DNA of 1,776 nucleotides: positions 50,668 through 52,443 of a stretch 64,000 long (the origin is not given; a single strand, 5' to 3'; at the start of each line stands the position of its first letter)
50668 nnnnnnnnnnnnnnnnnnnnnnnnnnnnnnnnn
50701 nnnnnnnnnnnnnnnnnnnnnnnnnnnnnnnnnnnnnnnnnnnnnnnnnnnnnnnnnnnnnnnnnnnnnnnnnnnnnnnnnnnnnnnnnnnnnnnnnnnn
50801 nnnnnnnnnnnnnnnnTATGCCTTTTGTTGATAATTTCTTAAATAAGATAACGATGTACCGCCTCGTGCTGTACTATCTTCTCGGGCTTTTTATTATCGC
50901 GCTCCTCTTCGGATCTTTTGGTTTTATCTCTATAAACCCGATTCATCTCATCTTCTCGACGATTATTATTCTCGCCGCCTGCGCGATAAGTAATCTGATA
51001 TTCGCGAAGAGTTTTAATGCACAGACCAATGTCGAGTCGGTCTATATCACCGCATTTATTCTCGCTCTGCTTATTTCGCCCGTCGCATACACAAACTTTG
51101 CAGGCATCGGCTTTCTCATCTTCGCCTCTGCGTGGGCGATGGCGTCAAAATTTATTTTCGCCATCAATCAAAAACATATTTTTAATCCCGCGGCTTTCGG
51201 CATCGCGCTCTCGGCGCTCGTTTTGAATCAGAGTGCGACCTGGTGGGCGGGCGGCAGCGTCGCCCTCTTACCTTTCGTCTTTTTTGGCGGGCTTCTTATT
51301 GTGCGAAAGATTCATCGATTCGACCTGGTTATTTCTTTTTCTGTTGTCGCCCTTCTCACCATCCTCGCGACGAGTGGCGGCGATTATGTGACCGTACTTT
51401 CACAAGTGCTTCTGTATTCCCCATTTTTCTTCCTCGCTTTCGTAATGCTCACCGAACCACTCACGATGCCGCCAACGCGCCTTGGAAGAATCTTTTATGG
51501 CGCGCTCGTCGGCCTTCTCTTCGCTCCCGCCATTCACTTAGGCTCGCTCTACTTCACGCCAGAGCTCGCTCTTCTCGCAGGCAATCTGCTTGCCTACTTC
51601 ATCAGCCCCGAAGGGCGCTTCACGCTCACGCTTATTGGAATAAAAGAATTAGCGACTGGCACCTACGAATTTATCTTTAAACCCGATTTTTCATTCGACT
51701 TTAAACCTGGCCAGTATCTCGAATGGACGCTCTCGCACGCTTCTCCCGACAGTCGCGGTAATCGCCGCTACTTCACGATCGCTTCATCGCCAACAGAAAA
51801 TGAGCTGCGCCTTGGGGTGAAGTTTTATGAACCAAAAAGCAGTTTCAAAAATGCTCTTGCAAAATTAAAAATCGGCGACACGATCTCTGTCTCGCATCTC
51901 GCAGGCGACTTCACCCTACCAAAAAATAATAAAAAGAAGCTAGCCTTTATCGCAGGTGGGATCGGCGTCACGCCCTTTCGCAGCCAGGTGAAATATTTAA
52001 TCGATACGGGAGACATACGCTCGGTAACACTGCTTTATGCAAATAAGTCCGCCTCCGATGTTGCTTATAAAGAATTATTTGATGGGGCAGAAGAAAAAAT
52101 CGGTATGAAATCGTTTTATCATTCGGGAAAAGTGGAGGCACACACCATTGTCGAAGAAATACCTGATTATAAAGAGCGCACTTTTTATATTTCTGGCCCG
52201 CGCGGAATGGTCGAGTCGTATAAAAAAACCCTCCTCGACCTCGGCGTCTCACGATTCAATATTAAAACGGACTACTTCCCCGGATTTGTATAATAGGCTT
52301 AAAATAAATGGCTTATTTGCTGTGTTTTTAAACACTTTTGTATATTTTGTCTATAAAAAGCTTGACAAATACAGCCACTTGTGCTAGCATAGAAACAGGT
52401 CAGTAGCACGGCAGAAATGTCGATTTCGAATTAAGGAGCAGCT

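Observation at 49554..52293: Three-gene flavin-trafficking redox module: ApbE flavin transferase, FMN-binding protein, and an RnfD-like/FNR-like fusion oxidoreductase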

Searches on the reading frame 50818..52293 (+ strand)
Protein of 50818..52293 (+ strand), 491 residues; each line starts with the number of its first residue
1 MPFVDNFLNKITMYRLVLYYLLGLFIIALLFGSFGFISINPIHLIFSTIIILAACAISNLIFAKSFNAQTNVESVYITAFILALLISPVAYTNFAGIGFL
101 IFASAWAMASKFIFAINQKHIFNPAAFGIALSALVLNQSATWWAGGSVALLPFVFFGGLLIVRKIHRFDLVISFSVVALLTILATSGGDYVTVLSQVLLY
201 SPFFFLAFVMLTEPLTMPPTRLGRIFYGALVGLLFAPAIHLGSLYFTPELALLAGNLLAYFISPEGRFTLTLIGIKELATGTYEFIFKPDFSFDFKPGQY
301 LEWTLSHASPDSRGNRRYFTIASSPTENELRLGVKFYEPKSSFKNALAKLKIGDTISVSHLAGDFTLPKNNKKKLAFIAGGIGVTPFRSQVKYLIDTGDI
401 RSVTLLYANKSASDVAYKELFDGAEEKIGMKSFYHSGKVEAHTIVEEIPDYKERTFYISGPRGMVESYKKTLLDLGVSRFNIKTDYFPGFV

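Call 3: search_protein_families(library=pfam, proteins=[window:50818-52293:+], max_evalue=0.1)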
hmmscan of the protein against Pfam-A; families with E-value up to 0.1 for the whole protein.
window:50818-52293:+ (491 aa): 4 families
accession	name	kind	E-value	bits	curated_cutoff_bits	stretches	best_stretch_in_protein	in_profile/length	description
PF00175.26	NAD_binding_1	-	6.8e-10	40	22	1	377-469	1-108/109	Oxidoreductase NAD-binding domain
PF03116.20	NQR2_RnfD_RnfE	-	1.4e-07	31.6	27.7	1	152-262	177-286/296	NQR2, RnfD, RnfE family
PF00970.30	FAD_binding_6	-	0.00012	22.8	21.1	1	282-363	14-95/99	Oxidoreductase FAD-binding domain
PF08030.17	NAD_binding_6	-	0.0028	18.2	22.2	1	374-418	3-53/156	Ferric reductase NAD binding domain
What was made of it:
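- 50818..51603 (+): RnfD/NqrB-like membrane domain of the fusion (residues 1-262; ten membrane segments, N-in and C-in). Pfam PF03116, E = 1.4e-7 (call 3).
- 51619..52293 (+): Cytoplasmic FNR-like FAD/NAD(P)H dehydrogenase domain of the fusion (residues 268-491). Pfam FAD_binding_6 and NAD_binding_1 (call 3).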

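Call 4: search_protein_families(library=ncbifam, proteins=[window:50818-52293:+], max_evalue=0.1)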
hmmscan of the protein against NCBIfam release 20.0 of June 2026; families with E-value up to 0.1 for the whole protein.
window:50818-52293:+ (491 aa): 25 families
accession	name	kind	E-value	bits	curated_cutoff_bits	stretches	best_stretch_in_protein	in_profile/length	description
NF009805.0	PRK13289.1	equivalog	5.5e-23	81.5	432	1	294-487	184-392/399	NO-inducible flavohemoprotein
TIGR02160.1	PA_CoA_Oxy5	hypoth_equivalog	1.1e-17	64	420.8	1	292-426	30-163/352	1,2-phenylacetyl-CoA epoxidase subunit PaaE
NF005963.0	PRK08051.1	equivalog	3.4e-15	56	230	1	275-419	11-150/233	NAD(P)H-flavin reductase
NF007964.0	PRK10684.1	equivalog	2e-14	53.3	383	1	290-485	33-235/333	NADH oxidoreductase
NF040810.1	BenC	equivalog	2.7e-12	46.5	430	1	271-484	108-327/333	benzoate 1,2-dioxygenase electron transfer component BenC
NF052252.1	flav_redu_LuxG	exception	3.5e-12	46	340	1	275-474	8-215/232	flavin mononucleotide reductase LuxG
NF058606.1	GlBtMonoRdsGbcB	equivalog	6.9e-12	44.9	500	1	280-476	28-236/362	glycine betaine monooxygenase reductase subunit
NF040830.1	sulfhyd_ShyC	equivalog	1.2e-11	44.3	600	1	291-419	35-155/288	NAD(P)-dependent hydrogenase/sulfhydrogenase 2 subunit gamma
NF006220.0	PRK08345.1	subfamily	1.2e-10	41.1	395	1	292-448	40-182/294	cytochrome-c3 hydrogenase subunit gamma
TIGR01941.1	nqrF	equivalog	1.4e-10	40.7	295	1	341-427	243-326/405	NADH:ubiquinone reductase (Na(+)-transporting) subunit F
NF008822.0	PRK11872.1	equivalog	7.1e-10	38.4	402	1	292-483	134-331/341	anthranilate 1,2-dioxygenase electron transfer component AntC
NF045803.1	MethMoxFADbindMmoC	equivalog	2.3e-09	36.5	500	1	292-419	137-260/343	aromatic/alkene monooxygenase hydroxylase FAD-binding subunit MmoC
TIGR02911.1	sulfite_red_B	equivalog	1.4e-08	34.2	288.6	1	283-485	19-222/261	anaerobic sulfite reductase subunit AsrB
NF000797.0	PRK00054.1-2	equivalog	3.3e-07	29.8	270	1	269-470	16-212/267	dihydroorotate dehydrogenase electron transfer subunit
NF000796.0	PRK00054.1-1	equivalog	7.1e-06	25.4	224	1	325-428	53-144/254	dihydroorotate dehydrogenase electron transfer subunit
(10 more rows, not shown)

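Call 6: find_homologous_proteins(query=window:50818-52293:+)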
Query window:50818-52293:+ (491 aa): 7535 proteins with E <= 0.001 among 8000 candidates; the best 120 are listed.
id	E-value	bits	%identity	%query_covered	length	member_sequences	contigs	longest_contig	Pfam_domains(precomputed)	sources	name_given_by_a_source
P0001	0.0e+0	1047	100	98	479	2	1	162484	PF00175.27,PF03116.21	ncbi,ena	-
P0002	4.3e-259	878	83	98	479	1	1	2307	PF00175.27,PF03116.21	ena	-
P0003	1.8e-220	751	69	100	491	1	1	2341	PF00175.27,PF03116.21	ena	-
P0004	5.9e-220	749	68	100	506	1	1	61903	PF00175.27,PF03116.21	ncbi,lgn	ncbi:MAG: RnfABCDGE type electron transport complex subunit D [Minisyncoccia bacterium]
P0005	4.5e-218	743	67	100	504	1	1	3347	PF00175.27,PF03116.21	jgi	-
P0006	1.3e-217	742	68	100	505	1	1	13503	PF00175.27,PF03116.21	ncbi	-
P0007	3.3e-215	734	66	100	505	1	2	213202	PF00175.27,PF03116.21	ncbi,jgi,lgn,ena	ncbi:MAG: RnfABCDGE type electron transport complex subunit D [Candidatus Paceibacterota bacterium]|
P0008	1.3e-213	728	67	100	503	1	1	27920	PF00175.27,PF03116.21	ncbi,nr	ncbi:RnfABCDGE type electron transport complex subunit D [Patescibacteria group bacterium]|nr:RnfABC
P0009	2.0e-213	728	67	100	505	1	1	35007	PF00175.27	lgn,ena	-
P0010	3.6e-213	727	68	97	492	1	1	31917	PF00175.27,PF03116.21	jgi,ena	-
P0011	1.8e-212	725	67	100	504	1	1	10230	PF00175.27,PF03116.21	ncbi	-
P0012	5.1e-212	723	66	100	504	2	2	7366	PF00175.27,PF03116.21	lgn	-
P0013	5.8e-212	723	67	100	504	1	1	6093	PF00175.27,PF03116.21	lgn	-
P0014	9.7e-212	722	67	100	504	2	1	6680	PF00175.27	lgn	-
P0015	9.8e-212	722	69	97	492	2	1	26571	PF00175.27,PF03116.21,PF08030.18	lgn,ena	-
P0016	2.1e-211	721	66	100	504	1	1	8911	PF00175.27,PF03116.21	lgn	-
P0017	1.6e-210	718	66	100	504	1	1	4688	PF00175.27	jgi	jgi:ferredoxin-NADP reductase/Na+-translocating ferredoxin:NAD+ oxidoreductase RnfD subunit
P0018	1.9e-210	718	67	99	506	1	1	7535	PF00175.27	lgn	-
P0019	3.4e-210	717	66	100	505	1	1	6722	PF00175.27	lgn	-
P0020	6.1e-210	716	65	100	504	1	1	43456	PF00175.27,PF03116.21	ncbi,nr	ncbi:MAG: hypothetical protein Q8P17_04390 [bacterium]|nr:hypothetical protein [bacterium]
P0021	1.3e-209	715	68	97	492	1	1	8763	PF00175.27,PF03116.21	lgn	-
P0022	1.6e-209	715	66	100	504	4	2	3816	PF00175.27,PF03116.21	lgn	-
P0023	2.6e-209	714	66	100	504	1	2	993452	PF00175.27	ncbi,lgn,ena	ncbi:MAG: FAD-binding oxidoreductase [Minisyncoccia bacterium]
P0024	4.3e-209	713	64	100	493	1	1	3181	PF00175.27,PF03116.21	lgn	-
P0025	7.5e-209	713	66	100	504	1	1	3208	PF00175.27,PF03116.21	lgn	-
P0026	1.2e-208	712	65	99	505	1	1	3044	PF00175.27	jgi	jgi:ferredoxin-NADP reductase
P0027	1.3e-208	712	65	100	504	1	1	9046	PF00175.27,PF03116.21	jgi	-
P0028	1.5e-208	712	65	100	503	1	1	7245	PF00175.27,PF03116.21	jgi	-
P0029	2.0e-208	711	68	92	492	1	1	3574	PF00175.27,PF03116.21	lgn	-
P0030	2.4e-208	711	65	100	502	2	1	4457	PF00175.27,PF03116.21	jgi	-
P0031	5.5e-208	710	66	100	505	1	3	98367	PF00175.27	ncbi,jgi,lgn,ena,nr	ncbi:MAG TPA: hypothetical protein VNF51_02185 [Candidatus Paceibacterota bacterium]|nr:hypothetical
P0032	6.1e-208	710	65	100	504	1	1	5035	PF00175.27,PF03116.21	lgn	-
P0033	9.1e-208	709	65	99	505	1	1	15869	PF00175.27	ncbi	-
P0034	2.5e-207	708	66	100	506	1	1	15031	PF00175.27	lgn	-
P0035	2.6e-207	708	65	100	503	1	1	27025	PF00175.27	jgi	jgi:ferredoxin-NADP reductase/Na+-translocating ferredoxin:NAD+ oxidoreductase RnfD subunit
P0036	3.8e-207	707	65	100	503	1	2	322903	PF00175.27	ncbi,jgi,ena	jgi:ferredoxin-NADP reductase/Na+-translocating ferredoxin:NAD+ oxidoreductase RnfD subunit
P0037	1.3e-206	705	64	100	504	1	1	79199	PF00175.27,PF03116.21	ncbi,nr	ncbi:MAG: RnfABCDGE type electron transport complex subunit D [Patescibacteria group bacterium]|nr:R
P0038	1.8e-206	705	64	99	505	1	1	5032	PF00175.27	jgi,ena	-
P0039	1.8e-206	705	64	100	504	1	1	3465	PF00175.27,PF03116.21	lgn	-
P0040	2.3e-206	704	66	100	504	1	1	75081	PF00175.27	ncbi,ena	-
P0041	3.0e-206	704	66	100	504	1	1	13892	PF00175.27,PF03116.21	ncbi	-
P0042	5.7e-206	703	63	100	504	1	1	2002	PF00175.27,PF03116.21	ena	-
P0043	6.5e-206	703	65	100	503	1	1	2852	PF00175.27,PF03116.21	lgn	-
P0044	1.0e-205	702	63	100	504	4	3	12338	PF00175.27,PF03116.21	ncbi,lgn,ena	-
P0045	1.3e-205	702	65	100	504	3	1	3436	PF00175.27,PF03116.21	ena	-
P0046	1.4e-205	702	64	100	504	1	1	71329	PF00175.27,PF03116.21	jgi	jgi:ferredoxin-NADP reductase/Na+-translocating ferredoxin:NAD+ oxidoreductase RnfD subunit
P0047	1.5e-205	702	63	100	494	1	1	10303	PF00175.27,PF03116.21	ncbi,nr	ncbi:MAG: RnfABCDGE type electron transport complex subunit D [Patescibacteria group bacterium]|nr:R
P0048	1.7e-205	702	64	100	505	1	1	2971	PF00175.27,PF03116.21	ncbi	-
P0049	2.3e-205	701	64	100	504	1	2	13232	PF00175.27,PF03116.21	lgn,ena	-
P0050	2.5e-205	701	65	99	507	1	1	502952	PF00175.27,PF03116.21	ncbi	ncbi:MAG: RnfABCDGE type electron transport complex subunit D [Minisyncoccota bacterium]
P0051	3.4e-205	701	64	100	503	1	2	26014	PF00175.27,PF03116.21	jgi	jgi:ferredoxin-NADP reductase/Na+-translocating ferredoxin:NAD+ oxidoreductase RnfD subunit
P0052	4.9e-205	700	64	100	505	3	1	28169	PF00175.27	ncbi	-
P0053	5.5e-205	700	64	99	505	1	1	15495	PF00175.27,PF03116.21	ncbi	-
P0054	6.2e-205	700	65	99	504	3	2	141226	PF00175.27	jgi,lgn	jgi:ferredoxin-NADP reductase/Na+-translocating ferredoxin:NAD+ oxidoreductase RnfD subunit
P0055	7.5e-205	700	64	99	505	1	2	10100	PF00175.27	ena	-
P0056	8.8e-205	699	64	100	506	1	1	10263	PF00175.27,PF03116.21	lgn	-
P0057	9.6e-205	699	63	100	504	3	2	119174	PF00175.27,PF03116.21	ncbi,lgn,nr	ncbi:MAG: hypothetical protein NT108_00765 [Candidatus Kaiserbacteria bacterium]|nr:hypothetical pro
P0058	9.7e-205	699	64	99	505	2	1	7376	PF00175.27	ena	-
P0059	1.1e-204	699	65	100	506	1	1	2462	PF00175.27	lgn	-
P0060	1.6e-204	698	64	100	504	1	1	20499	PF00175.27,PF03116.21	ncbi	ncbi:MAG: hypothetical protein ACHQU0_02585 [Candidatus Paceibacteria bacterium]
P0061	2.0e-204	698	64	100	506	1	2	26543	PF00175.27,PF03116.21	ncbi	-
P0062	2.1e-204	698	64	100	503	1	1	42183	PF00175.27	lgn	-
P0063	3.4e-204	697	65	97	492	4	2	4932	PF00175.27,PF03116.21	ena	-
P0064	4.7e-204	697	63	100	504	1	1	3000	PF00175.27,PF03116.21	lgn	-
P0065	5.3e-204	697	64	100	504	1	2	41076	PF00175.27,PF03116.21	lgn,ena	-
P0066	5.9e-204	697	64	100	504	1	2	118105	PF00175.27,PF03116.21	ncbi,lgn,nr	ncbi:MAG: RnfABCDGE type electron transport complex subunit D [bacterium]|nr:RnfABCDGE type electron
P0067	6.0e-204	697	64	100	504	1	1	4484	PF00175.27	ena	-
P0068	6.3e-204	696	65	100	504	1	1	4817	PF00175.27,PF03116.21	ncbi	-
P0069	6.4e-204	696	66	97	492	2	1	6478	PF00175.27,PF03116.21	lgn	-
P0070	7.0e-204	696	64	100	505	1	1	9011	PF00175.27,PF03116.21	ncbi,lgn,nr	ncbi:MAG: RnfABCDGE type electron transport complex subunit D [Candidatus Pacebacteria bacterium]|nr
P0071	9.0e-204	696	65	100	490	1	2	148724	PF00175.27,PF03116.21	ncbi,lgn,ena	-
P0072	9.3e-204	696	66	97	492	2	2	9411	PF00175.27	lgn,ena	-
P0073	1.1e-203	696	64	100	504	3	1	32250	PF00175.27,PF03116.21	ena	-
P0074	1.1e-203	696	62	100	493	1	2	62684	PF00175.27,PF03116.21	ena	-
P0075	1.1e-203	696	63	100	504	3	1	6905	PF00175.27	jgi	jgi:ferredoxin-NADP reductase/Na+-translocating ferredoxin:NAD+ oxidoreductase RnfD subunit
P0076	1.2e-203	695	66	97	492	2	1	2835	PF00175.27,PF03116.21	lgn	-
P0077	1.2e-203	695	63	100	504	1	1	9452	PF00175.27,PF03116.21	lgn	-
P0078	1.3e-203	695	63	100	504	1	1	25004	PF00175.27,PF03116.21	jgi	jgi:ferredoxin-NADP reductase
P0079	1.4e-203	695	64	100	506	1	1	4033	PF00175.27,PF03116.21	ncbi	-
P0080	1.8e-203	695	66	97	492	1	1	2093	PF00175.27,PF03116.21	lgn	-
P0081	1.9e-203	695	64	100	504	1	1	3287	PF00175.27,PF03116.21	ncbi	ncbi:MAG: RnfABCDGE type electron transport complex subunit D [Minisyncoccia bacterium]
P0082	2.0e-203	695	64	99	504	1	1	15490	PF00175.27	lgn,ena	-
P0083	2.4e-203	695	62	100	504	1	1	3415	PF00175.27,PF03116.21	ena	-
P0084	2.5e-203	694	63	99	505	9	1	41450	PF00175.27,PF03116.21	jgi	jgi:ferredoxin-NADP reductase/Na+-transporting NADH:ubiquinone oxidoreductase subunit NqrB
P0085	3.1e-203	694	64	100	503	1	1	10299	PF00175.27,PF03116.21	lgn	-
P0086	3.3e-203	694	64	99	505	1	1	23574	PF00175.27,PF03116.21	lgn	-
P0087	3.3e-203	694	63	99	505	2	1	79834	PF00175.27,PF03116.21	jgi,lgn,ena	-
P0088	7.2e-203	693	67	97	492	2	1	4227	PF00175.27,PF03116.21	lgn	-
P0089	9.2e-203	693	64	100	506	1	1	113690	PF00175.27,PF03116.21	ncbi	ncbi:MAG: FAD-dependent oxidoreductase [Minisyncoccota bacterium]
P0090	9.6e-203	693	63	100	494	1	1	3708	PF00175.27,PF03116.21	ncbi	-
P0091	1.2e-202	692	61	100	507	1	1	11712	PF00175.27,PF03116.21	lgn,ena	-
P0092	2.5e-202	691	64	100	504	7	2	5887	PF00175.27,PF03116.21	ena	-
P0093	3.4e-202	691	63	100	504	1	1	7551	PF00175.27,PF03116.21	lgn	-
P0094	3.6e-202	691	64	100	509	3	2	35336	PF00175.27,PF03116.21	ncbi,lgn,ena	-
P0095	5.4e-202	690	64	100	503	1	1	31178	PF00175.27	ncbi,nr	ncbi:MAG: hypothetical protein PHD04_01035 [Candidatus Pacebacteria bacterium]|nr:hypothetical prote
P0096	5.5e-202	690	64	100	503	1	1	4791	PF00175.27,PF03116.21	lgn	-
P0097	9.2e-202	689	63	100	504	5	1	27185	PF00175.27,PF03116.21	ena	-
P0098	1.5e-201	689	62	100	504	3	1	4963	PF00175.27,PF03116.21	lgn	-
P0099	1.6e-201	689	63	100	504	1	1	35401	PF00175.27,PF03116.21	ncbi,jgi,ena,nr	ncbi:MAG TPA: RnfABCDGE type electron transport complex subunit D [Candidatus Paceibacterota bacteri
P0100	2.2e-201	688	63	99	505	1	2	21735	PF00175.27,PF03116.21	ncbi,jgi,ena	-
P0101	3.7e-201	687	62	99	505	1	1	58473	PF00175.27,PF03116.21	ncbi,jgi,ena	-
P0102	4.1e-201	687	64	97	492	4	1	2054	PF00175.27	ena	-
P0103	5.4e-201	687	61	99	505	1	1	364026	PF00175.27,PF03116.21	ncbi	-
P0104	5.8e-201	687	62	99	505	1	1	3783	PF00175.27,PF03116.21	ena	-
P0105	5.9e-201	687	63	100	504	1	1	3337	PF00175.27,PF03116.21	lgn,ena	-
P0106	6.0e-201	687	62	100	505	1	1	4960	PF00175.27,PF03116.21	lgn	-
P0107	6.8e-201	686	62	99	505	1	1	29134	PF00175.27,PF03116.21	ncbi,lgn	-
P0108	8.5e-201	686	64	97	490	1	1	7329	PF00175.27,PF03116.21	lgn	-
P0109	1.0e-200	686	64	100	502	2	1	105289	PF00175.27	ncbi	ncbi:MAG: RnfABCDGE type electron transport complex subunit D [Minisyncoccota bacterium]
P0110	1.0e-200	686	63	100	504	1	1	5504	PF00175.27,PF03116.21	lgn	-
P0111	1.1e-200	686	62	98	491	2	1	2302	PF00175.27,PF03116.21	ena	-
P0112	1.2e-200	686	64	99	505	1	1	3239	PF00175.27,PF03116.21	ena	-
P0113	1.3e-200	686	61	100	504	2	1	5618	PF00175.27,PF03116.21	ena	-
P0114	1.4e-200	685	65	95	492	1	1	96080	PF00175.27,PF03116.21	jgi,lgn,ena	-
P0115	1.9e-200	685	63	97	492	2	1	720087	PF00175.27,PF03116.21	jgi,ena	-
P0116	2.8e-200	684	64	100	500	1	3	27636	PF00175.27,PF03116.21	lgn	-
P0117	3.1e-200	684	61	99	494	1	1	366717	PF00175.27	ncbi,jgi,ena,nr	ncbi:MAG TPA: hypothetical protein VMH91_00765 [Candidatus Paceibacterota bacterium]|nr:hypothetical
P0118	3.2e-200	684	65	97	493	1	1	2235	PF00175.27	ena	-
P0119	4.1e-200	684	62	100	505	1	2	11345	PF00175.27,PF03116.21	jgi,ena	jgi:ferredoxin-NADP reductase/Na+-translocating ferredoxin:NAD+ oxidoreductase RnfD subunit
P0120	4.3e-200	684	63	97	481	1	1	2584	PF00175.27,PF03116.21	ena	-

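Call 15: find_encoding_contigs(protein=P0001, flank=10000, max_places=2)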
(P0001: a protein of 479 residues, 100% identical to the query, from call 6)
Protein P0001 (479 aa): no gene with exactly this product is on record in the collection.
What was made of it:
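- Tried and rejected: Failed; no record exists (call 15), so no genome-wide survey was possible.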

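Call 16: find_encoding_contigs(protein=P0023, flank=8000, max_places=2)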
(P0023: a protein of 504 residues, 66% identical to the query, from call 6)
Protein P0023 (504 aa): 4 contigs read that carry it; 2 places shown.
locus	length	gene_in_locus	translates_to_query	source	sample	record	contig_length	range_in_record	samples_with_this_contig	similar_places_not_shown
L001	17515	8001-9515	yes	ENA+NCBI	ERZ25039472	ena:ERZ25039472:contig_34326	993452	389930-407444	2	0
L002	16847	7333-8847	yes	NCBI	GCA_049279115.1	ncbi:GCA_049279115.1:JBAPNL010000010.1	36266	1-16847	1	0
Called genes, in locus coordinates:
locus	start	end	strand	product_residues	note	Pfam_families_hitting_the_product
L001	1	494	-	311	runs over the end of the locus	-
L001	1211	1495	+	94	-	-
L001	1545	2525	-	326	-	PF00438:S-AdoMet_synt_N, PF02772:S-AdoMet_synt_M, PF02773:S-AdoMet_synt_C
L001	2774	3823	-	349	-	PF13354:Beta-lactamase2, PF00144:Beta-lactamase (faint)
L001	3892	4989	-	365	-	-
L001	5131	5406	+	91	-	-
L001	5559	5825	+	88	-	PF04070:DUF378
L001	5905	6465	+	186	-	PF04542:Sigma70_r2, PF08281:Sigma70_r4_2, PF04545:Sigma70_r4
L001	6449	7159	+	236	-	-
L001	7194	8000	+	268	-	PF04205:FMN_bind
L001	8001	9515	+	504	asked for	PF00175:NAD_binding_1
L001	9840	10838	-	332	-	PF01933:CofD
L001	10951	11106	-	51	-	PF00471:Ribosomal_L33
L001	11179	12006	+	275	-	-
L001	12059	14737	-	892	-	PF02861:Clp_N, PF23569:NBD_SMAX1, PF00004:AAA, PF17871:AAA_lid_9, PF00004:AAA (weak), PF07724:AAA_2, PF07728:AAA_5, PF10431:ClpB_D2-small, +4 more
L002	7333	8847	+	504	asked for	PF00175:NAD_binding_1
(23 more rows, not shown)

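Call 17: find_encoding_contigs(protein=P0115, flank=8000, max_places=2)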
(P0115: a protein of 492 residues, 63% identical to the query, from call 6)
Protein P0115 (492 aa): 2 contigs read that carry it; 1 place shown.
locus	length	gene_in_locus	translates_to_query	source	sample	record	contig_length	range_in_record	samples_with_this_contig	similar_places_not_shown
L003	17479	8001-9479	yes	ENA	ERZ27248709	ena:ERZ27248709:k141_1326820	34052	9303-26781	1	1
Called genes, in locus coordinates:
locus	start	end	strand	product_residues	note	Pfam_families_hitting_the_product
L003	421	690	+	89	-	PF12840:HTH_20, PF01022:HTH_5, PF13412:HTH_24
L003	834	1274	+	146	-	PF16798:DUF5069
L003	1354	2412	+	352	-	PF05496:RuvB_N, PF06068:TIP49 (faint), PF13177:DNA_pol3_delta2 (weak), PF13401:AAA_22 (faint), PF00004:AAA, PF13177:DNA_pol3_delta2, PF12169:DNA_pol3_gamma3 (weak)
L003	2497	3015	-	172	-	-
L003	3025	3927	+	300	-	PF11798:IMS_HHH (faint), PF11799:IMS_C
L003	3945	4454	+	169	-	PF06983:3-dmu-9_3-mt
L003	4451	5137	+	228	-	PF00535:Glycos_transf_2, PF10111:Glyco_tranf_2_2, PF13641:Glyco_tranf_2_3, PF13506:Glyco_transf_21 (weak), PF13632:Glyco_trans_2_3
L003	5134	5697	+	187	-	PF04542:Sigma70_r2, PF08281:Sigma70_r4_2, PF04545:Sigma70_r4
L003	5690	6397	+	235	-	-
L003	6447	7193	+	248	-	PF02424:ApbE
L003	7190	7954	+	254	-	-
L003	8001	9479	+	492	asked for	PF03116:NQR2_RnfD_RnfE (weak), PF00175:NAD_binding_1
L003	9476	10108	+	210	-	PF14360:PAP2_C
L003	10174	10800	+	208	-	PF18933:PsbP_2 (faint)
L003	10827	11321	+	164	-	-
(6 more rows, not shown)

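Call 21: search_solved_structures(query=window:50818-52293:+, show_alignments=0, max_evalue=0.01)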
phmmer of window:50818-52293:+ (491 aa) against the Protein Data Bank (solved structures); distinct sequences matched with E-value up to 0.01: 37.
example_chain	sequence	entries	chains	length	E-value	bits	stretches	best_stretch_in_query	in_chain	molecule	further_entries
4eh1_A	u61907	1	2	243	5.3e-10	42.1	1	293-487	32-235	Flavohemoprotein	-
4wqm_A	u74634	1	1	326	8.9e-09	38.1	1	264-473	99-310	Toluene-4-monooxygenase electron transfer component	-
7rom_A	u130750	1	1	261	2.1e-08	36.8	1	322-423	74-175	NADH-cytochrome b5 reductase 1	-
7qu3_A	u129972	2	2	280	8.9e-07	31.5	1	342-489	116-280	Na(+)-translocating NADH-quinone reductase subunit F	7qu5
1gvh_A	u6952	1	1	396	1.1e-06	31.2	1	294-413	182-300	FLAVOHEMOPROTEIN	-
4g1b_A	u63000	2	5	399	1.1e-06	31.2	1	279-419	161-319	Flavohemoglobin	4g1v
2eix_A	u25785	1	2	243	1.6e-06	30.6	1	309-434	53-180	NADH-cytochrome b5 reductase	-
6o0a_A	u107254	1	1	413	2.3e-06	30.1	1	276-484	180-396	Flavohemoglobin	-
6mv1_A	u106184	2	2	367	3.1e-06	29.7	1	332-420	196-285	Cytochrome b5 reductase 4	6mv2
2r6h_A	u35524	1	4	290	5.8e-06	28.8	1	345-428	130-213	NADH:ubiquinone oxidoreductase, Na translocating, F subunit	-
7qty_A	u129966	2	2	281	7.4e-06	28.4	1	344-488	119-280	Na(+)-translocating NADH-quinone reductase subunit F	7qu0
1krh_A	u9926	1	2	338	9.4e-06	28.1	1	270-433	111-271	Benzoate 1,2-Dioxygenase Reductase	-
5yly_A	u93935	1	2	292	3.4e-05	26.3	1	336-421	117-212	Nitrate reductase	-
4u9u_A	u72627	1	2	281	9.6e-05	24.8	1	342-425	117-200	Na(+)-translocating NADH-quinone reductase subunit F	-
8ad4_A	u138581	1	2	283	9.8e-05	24.7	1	342-425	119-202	Na(+)-translocating NADH-quinone reductase subunit F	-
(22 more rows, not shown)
